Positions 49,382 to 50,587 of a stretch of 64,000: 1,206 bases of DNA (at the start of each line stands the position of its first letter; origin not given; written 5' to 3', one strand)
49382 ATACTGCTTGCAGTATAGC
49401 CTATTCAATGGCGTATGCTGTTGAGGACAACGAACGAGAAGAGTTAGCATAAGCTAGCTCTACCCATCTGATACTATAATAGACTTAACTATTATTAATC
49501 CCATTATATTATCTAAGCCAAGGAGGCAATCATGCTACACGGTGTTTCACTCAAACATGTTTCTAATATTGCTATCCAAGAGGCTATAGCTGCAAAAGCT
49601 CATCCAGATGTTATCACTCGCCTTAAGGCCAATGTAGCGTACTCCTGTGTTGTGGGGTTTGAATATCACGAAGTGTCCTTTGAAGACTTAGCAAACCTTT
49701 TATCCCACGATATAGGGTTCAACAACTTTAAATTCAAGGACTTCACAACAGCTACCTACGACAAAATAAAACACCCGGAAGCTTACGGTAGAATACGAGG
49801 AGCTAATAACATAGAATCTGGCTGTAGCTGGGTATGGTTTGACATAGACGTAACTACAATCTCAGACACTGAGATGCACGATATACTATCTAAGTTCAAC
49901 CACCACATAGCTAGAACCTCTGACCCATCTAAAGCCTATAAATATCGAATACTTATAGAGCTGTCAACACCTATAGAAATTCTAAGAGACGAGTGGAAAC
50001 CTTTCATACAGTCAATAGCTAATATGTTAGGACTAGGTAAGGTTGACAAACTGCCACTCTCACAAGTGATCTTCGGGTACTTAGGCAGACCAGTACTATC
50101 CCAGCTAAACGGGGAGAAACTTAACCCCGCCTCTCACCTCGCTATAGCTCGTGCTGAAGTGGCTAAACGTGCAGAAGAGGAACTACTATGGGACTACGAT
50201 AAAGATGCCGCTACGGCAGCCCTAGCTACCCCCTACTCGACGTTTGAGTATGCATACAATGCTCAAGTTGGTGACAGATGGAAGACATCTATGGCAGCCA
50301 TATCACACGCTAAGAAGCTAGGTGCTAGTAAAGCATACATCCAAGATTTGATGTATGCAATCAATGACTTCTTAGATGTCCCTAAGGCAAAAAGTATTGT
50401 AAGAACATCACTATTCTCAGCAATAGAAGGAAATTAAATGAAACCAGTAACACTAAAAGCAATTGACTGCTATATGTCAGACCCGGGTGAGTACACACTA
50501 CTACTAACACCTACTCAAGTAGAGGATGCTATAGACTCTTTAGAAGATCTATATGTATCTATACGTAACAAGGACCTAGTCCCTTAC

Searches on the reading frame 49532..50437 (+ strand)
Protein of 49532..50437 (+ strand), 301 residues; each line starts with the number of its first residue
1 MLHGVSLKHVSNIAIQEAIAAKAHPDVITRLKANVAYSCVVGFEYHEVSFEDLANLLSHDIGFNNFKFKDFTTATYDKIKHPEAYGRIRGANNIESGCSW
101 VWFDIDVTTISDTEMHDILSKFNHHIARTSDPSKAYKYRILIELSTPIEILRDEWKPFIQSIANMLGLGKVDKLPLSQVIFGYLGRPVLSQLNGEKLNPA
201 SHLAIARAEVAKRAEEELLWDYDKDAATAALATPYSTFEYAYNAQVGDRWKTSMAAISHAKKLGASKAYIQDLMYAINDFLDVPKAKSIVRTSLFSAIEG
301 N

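Call 52: find_related_loci(query=window:49532-50437:+, collection=viral_contigs, flank=5000)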
Query window:49532-50437:+ (301 aa) in viral_contigs; peptide patterns used: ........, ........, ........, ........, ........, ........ (x = any residue, [..] = any of these).
7 stretches matched a pattern; 1 encode a relative of the query (tblastn E <= 1e-3); 1 distinct loci.
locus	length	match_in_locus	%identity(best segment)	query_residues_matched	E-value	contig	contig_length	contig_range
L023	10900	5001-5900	67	1-300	5e-139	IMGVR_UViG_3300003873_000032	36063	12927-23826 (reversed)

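Call 53: search_protein_families(library=pfam, proteins=[window:49532-50437:+], max_evalue=0.1)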
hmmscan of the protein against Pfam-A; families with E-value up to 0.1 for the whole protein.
window:49532-50437:+ (301 aa): 1 family
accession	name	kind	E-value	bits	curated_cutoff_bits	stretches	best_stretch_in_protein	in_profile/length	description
PF11588.13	DUF3243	-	0.022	15.5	27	1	248-282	7-42/79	Protein of unknown function (DUF3243)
